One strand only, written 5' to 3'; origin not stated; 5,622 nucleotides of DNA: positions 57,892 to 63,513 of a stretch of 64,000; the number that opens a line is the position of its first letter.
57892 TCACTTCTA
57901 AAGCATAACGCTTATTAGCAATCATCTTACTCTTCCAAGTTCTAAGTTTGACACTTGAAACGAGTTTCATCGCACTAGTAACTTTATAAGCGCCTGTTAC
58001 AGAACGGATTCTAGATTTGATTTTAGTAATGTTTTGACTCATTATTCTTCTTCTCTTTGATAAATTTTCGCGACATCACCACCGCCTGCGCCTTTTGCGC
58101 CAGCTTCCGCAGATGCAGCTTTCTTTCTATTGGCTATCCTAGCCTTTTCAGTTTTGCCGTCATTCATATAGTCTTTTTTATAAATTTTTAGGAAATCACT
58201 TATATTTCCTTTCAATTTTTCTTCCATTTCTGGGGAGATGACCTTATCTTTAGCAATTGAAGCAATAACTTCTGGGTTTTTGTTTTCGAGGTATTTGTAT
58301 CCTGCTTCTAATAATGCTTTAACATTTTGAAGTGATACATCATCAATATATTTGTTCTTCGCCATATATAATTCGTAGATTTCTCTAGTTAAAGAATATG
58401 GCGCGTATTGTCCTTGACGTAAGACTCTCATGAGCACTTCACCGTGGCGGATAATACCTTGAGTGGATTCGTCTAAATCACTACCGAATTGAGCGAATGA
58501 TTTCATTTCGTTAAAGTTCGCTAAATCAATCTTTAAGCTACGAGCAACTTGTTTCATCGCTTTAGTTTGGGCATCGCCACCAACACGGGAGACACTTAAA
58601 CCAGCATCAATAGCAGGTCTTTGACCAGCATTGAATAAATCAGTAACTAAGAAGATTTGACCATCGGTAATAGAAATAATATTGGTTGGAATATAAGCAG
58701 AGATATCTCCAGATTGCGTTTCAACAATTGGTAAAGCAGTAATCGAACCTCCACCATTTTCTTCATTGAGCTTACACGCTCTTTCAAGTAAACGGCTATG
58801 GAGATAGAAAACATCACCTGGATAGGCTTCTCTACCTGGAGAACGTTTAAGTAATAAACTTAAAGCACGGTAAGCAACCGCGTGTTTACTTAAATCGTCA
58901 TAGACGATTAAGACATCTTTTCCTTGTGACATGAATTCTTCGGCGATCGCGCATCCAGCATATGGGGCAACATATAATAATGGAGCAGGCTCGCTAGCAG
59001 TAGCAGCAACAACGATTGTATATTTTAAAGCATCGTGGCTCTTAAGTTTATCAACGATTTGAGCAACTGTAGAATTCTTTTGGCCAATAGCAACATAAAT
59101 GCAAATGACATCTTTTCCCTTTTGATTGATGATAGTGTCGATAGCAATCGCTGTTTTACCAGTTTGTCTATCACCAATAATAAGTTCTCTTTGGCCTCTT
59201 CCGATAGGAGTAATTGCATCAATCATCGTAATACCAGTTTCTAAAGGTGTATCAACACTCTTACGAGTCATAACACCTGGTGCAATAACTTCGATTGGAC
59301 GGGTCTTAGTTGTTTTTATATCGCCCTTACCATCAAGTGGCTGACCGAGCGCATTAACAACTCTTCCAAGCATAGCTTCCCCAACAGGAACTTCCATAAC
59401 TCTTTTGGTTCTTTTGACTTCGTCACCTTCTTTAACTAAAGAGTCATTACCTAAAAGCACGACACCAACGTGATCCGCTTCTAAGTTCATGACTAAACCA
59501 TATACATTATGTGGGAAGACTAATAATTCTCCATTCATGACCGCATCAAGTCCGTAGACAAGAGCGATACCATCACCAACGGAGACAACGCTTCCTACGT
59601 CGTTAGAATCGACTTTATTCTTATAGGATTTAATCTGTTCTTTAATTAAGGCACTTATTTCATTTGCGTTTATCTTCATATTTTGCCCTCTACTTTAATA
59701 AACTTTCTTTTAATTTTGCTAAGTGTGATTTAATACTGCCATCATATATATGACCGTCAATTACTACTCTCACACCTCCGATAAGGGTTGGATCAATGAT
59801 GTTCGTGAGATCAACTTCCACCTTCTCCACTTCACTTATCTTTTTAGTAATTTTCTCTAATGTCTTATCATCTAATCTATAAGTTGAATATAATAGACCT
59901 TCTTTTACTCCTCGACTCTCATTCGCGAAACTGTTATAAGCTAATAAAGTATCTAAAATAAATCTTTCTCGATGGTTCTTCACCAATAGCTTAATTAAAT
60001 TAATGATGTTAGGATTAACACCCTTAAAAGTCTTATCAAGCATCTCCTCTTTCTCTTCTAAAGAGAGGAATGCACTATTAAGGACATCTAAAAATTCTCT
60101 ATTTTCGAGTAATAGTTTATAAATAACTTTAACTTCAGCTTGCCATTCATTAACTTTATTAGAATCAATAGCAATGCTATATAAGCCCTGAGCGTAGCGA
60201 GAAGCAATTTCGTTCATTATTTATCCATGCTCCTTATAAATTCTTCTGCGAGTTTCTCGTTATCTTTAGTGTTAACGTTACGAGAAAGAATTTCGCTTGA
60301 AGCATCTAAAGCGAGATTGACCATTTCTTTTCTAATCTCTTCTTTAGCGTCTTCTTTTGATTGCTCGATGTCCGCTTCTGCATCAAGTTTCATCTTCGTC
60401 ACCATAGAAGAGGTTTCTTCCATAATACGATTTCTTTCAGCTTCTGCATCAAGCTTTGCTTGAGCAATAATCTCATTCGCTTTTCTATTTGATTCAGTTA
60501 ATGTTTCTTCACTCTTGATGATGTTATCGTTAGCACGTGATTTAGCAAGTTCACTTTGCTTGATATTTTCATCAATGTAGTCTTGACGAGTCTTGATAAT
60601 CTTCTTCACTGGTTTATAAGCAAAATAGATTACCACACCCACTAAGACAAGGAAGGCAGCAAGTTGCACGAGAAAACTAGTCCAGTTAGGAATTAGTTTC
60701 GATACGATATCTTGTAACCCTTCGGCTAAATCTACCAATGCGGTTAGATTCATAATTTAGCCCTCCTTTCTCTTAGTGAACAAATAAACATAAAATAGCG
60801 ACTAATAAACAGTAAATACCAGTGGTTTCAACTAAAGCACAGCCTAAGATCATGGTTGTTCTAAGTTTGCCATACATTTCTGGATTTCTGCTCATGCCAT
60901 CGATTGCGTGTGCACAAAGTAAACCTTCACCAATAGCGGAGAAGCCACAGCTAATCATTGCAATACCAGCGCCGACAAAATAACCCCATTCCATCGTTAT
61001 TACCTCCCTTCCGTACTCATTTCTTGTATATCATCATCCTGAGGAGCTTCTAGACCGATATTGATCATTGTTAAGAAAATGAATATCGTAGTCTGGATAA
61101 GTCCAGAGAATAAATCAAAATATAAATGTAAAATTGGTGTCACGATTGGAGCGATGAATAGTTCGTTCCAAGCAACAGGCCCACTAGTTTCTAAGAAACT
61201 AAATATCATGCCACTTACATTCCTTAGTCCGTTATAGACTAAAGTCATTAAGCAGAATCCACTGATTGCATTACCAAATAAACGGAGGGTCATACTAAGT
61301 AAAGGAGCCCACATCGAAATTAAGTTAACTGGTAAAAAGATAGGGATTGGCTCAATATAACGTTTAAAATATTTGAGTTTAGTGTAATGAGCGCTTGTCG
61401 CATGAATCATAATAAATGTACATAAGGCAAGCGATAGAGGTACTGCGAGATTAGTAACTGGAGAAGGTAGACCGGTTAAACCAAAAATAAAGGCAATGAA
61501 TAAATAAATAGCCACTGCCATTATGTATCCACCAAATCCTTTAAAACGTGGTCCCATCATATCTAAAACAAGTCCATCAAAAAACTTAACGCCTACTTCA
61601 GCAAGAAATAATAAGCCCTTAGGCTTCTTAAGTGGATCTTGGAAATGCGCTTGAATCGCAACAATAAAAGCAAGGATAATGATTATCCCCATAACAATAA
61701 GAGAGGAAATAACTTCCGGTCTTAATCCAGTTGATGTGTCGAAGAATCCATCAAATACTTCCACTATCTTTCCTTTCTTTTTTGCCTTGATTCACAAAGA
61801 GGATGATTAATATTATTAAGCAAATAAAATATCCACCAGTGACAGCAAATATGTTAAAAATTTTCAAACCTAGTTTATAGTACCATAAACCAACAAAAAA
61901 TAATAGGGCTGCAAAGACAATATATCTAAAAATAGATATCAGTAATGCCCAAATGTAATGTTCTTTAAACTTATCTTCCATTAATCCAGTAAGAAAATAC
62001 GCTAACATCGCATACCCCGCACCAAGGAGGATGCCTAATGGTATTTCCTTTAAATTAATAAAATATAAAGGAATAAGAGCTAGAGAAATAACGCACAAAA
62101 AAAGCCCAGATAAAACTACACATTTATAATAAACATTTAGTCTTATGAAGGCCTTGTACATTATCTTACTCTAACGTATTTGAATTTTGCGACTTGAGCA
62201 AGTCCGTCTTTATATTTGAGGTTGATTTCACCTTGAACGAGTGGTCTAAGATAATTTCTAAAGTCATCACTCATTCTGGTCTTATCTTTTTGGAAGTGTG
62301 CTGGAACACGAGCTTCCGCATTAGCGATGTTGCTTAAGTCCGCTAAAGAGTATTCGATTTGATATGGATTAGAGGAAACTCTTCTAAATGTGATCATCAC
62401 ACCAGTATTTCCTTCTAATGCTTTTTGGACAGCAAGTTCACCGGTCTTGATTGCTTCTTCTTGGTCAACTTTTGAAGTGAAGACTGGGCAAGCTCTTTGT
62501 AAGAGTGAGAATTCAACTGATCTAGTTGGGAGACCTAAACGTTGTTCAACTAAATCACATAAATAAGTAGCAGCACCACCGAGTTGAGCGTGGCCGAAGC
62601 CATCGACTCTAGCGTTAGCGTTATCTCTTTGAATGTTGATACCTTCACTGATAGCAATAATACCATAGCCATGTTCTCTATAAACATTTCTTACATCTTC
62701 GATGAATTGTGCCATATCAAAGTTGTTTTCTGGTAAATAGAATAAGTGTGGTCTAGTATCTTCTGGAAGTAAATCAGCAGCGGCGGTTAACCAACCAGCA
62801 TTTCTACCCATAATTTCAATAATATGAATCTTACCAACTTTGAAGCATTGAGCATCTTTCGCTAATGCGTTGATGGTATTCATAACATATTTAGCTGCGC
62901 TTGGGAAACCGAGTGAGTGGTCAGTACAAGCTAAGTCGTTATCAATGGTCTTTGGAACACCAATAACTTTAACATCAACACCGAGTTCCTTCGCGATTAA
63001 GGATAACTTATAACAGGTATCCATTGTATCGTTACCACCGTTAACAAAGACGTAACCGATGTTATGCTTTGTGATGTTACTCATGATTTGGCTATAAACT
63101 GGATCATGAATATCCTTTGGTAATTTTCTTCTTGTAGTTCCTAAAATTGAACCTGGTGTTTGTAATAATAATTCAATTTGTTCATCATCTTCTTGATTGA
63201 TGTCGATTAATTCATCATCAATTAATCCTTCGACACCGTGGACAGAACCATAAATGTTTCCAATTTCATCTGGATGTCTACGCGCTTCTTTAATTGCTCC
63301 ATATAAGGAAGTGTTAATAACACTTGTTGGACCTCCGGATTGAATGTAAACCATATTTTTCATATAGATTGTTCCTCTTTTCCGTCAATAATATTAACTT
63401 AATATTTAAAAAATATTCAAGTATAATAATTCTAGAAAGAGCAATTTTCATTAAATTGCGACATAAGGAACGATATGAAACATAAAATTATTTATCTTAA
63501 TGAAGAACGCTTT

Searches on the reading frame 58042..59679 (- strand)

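Call 98: search_protein_families(library=pfam, proteins=[window:58042-59679:-], max_evalue=0.00001)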
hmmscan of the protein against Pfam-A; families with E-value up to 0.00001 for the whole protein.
window:58042-59679:- (545 aa): 3 families
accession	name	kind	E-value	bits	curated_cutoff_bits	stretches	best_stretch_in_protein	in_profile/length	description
PF00006.31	ATP-synt_ab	-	2.9e-83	279.1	29.5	1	149-364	1-213/213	ATP synthase alpha/beta family, nucleotide-binding domain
PF00306.32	ATP-synt_ab_C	-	3.9e-39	134.3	27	1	371-496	1-126/126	ATP synthase alpha/beta chain, C terminal domain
PF02874.29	ATP-synt_ab_N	-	3e-15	56.9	20.9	1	26-91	3-68/69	ATP synthase alpha/beta family, beta-barrel domain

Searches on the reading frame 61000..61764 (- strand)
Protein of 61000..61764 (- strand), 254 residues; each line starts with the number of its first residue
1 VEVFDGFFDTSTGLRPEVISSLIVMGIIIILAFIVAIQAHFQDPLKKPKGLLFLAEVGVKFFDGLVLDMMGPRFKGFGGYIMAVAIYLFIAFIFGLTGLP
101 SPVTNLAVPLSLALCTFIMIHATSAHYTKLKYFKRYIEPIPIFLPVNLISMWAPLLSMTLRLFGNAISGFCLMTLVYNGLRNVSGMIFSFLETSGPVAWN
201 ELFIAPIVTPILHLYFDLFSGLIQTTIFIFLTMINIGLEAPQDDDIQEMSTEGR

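Call 98: search_protein_families(library=pfam, proteins=[window:61000-61764:-], max_evalue=0.00001)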
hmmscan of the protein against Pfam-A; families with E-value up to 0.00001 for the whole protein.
window:61000-61764:- (254 aa): 1 family
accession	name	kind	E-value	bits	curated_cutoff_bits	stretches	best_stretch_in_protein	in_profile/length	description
PF00119.25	ATP-synt_A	-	4.8e-30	105.5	33.9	1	21-234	4-214/217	ATP synthase A chain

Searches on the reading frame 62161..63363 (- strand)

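Call 98: search_protein_families(library=pfam, proteins=[window:62161-63363:-], max_evalue=0.00001)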
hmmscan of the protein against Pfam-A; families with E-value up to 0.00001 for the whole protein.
window:62161-63363:- (400 aa): 1 family
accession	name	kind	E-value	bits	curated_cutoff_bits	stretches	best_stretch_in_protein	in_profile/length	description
PF00365.25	PFK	-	3.2e-56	191.2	30.9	1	5-291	3-255/277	Phosphofructokinase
